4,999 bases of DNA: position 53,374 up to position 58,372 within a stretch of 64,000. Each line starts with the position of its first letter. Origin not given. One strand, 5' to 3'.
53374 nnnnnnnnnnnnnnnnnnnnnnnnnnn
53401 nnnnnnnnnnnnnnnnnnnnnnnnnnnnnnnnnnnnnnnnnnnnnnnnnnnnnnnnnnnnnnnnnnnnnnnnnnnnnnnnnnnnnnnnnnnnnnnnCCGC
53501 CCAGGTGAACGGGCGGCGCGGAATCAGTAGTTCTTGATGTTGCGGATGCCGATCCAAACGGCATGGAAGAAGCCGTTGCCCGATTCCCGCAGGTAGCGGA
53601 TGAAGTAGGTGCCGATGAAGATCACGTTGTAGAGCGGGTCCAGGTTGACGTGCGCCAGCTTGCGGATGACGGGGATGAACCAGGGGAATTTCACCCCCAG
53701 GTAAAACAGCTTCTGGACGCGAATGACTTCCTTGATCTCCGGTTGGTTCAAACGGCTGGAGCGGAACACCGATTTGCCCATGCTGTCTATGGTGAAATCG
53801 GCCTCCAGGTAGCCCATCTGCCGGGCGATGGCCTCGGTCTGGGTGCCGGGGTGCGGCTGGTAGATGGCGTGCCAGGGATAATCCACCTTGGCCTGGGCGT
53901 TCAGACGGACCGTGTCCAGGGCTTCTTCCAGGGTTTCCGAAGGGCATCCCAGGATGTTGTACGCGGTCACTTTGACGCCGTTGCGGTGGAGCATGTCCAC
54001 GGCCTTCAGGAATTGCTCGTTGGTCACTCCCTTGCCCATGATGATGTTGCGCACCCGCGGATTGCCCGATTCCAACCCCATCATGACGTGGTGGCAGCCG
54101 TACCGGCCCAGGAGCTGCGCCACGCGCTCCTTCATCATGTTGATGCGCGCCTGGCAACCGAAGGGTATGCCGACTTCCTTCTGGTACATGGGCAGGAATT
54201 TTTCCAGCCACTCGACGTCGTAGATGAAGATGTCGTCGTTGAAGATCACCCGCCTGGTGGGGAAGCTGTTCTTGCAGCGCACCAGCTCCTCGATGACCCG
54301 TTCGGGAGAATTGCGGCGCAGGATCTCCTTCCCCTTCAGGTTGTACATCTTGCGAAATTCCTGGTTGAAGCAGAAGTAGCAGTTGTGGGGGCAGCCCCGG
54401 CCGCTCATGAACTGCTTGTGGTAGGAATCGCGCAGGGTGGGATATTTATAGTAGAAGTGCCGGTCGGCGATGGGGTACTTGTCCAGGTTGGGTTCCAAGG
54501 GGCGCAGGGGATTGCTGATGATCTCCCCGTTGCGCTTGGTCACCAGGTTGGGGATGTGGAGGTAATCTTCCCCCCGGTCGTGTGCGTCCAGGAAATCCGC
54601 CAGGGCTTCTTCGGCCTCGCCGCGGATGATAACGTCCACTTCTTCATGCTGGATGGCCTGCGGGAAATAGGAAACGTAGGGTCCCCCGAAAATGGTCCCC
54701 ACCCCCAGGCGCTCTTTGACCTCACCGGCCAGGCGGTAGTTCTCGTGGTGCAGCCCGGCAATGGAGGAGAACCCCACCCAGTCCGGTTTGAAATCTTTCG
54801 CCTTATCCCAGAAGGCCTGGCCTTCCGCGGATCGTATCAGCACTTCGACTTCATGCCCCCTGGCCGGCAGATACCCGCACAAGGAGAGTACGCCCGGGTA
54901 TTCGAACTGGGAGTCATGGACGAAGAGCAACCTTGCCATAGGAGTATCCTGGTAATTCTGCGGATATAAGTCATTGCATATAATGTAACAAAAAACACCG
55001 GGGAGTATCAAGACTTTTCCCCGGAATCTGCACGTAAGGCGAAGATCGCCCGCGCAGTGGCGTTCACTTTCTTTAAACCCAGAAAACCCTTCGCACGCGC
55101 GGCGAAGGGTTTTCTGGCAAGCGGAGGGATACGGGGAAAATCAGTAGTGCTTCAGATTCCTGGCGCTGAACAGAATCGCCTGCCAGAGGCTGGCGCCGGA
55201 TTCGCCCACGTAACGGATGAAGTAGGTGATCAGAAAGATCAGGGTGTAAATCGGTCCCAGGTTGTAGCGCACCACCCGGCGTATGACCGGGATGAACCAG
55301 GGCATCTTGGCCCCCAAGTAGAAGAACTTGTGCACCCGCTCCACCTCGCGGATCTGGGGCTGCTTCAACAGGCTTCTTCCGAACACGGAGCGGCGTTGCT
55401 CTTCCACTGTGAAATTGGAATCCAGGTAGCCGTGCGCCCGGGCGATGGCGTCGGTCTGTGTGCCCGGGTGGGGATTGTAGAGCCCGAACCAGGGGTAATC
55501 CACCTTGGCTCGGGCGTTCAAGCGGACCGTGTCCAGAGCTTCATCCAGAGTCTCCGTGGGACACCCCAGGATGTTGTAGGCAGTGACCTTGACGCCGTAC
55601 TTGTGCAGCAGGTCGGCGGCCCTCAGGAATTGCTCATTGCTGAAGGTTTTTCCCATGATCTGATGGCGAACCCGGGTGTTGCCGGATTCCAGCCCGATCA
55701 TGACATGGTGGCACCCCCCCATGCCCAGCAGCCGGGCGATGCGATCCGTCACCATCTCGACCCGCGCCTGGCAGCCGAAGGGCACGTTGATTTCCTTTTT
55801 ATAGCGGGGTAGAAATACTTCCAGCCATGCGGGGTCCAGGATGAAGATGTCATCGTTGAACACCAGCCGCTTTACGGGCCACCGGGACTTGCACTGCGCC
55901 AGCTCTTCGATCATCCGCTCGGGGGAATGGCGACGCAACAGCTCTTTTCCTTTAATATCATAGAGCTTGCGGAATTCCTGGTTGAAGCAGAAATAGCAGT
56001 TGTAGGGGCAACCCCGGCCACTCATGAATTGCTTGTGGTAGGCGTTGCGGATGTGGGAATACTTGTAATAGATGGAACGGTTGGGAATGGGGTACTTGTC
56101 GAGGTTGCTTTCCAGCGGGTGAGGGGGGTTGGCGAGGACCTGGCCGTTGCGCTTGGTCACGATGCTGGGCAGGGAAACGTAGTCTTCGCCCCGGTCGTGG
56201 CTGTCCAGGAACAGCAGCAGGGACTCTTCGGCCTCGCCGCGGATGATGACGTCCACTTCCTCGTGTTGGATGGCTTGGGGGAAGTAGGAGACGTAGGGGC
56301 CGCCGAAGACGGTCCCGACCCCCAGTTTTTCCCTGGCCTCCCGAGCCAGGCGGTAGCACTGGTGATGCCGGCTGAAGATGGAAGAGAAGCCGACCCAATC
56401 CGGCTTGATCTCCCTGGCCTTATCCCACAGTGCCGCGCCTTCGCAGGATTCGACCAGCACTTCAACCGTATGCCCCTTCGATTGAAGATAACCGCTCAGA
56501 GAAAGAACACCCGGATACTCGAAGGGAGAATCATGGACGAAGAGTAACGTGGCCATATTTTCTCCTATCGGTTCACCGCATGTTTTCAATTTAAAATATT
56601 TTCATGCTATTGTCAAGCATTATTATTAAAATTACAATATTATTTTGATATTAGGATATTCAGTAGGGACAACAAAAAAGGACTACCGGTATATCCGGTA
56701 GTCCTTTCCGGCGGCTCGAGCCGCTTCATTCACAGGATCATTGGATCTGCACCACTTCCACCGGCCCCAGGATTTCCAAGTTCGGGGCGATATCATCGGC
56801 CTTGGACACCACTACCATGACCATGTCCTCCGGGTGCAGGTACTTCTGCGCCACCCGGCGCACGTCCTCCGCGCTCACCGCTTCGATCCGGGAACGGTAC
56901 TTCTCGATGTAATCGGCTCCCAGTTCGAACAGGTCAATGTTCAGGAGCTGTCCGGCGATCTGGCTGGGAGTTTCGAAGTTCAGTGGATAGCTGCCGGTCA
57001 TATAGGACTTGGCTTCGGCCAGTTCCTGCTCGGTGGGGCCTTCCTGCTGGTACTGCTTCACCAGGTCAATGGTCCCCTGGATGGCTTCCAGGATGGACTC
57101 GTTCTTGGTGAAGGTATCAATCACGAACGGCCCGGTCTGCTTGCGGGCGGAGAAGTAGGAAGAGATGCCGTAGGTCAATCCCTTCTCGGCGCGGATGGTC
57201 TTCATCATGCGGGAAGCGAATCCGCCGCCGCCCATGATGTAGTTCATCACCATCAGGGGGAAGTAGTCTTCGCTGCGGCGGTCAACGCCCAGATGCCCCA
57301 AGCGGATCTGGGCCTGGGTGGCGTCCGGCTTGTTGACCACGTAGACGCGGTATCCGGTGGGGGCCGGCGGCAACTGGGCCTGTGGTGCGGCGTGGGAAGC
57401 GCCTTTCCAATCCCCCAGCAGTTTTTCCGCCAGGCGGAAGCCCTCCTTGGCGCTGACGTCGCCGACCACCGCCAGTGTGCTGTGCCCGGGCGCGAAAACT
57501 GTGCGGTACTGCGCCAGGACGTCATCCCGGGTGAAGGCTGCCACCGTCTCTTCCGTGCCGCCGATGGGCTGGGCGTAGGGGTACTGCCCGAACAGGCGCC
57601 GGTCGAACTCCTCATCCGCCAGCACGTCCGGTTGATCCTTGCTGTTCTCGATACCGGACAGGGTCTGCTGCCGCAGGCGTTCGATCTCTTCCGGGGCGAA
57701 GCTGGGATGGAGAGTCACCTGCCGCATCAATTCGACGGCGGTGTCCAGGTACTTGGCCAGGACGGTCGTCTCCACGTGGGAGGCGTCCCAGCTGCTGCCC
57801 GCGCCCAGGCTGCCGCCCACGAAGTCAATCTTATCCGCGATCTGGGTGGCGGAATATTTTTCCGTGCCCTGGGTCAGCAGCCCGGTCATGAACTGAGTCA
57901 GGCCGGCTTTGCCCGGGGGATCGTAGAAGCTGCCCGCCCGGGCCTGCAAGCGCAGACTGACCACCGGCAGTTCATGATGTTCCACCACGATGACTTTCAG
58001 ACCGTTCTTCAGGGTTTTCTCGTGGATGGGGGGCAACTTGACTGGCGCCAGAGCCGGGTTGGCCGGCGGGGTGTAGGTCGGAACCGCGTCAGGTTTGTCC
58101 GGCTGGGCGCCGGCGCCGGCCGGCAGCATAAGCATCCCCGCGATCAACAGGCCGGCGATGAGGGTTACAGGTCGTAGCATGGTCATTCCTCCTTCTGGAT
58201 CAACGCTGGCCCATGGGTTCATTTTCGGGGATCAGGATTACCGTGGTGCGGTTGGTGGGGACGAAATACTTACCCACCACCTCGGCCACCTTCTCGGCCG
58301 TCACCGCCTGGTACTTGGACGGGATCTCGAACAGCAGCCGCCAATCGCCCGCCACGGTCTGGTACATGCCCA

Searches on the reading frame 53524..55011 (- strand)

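Call 49: search_protein_families(library=pfam, proteins=[window:53524-55011:-], max_evalue=0.0001)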
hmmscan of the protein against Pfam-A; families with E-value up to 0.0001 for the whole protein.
window:53524-55011:- (495 aa): 2 families
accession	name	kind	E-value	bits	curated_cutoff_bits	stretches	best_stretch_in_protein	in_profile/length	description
PF04055.27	Radical_SAM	-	8.6e-23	81.8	29.5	1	204-370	4-165/166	Radical SAM superfamily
PF02310.24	B12-binding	-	2.1e-14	53.8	32.1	1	40-140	16-120/121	B12 binding domain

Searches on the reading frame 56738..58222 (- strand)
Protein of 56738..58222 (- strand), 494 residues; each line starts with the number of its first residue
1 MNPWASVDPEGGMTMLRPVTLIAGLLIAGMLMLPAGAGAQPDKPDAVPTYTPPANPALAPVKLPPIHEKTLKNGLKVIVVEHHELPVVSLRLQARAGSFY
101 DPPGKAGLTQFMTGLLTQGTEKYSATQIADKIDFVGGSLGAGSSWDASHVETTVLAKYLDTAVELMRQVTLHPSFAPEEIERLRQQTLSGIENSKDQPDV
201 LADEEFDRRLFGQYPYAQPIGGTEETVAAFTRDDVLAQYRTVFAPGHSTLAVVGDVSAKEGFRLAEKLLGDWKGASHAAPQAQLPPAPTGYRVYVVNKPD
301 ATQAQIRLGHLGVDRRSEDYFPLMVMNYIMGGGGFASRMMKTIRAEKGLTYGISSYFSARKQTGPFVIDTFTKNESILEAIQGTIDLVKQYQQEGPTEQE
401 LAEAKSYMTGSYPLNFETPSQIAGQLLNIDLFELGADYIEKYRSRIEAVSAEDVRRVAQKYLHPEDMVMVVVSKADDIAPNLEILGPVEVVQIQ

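Call 49: search_protein_families(library=pfam, proteins=[window:56738-58222:-], max_evalue=0.0001)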
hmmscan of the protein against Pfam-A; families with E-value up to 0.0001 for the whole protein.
window:56738-58222:- (494 aa): 2 families
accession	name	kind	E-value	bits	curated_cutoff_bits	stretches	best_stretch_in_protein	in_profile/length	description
PF05193.26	Peptidase_M16_C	-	1.7e-40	139.2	23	1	230-406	2-179/181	Peptidase M16 inactive domain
PF00675.25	Peptidase_M16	-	7.4e-20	71.8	22.3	1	77-223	2-148/149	Insulinase (Peptidase family M16)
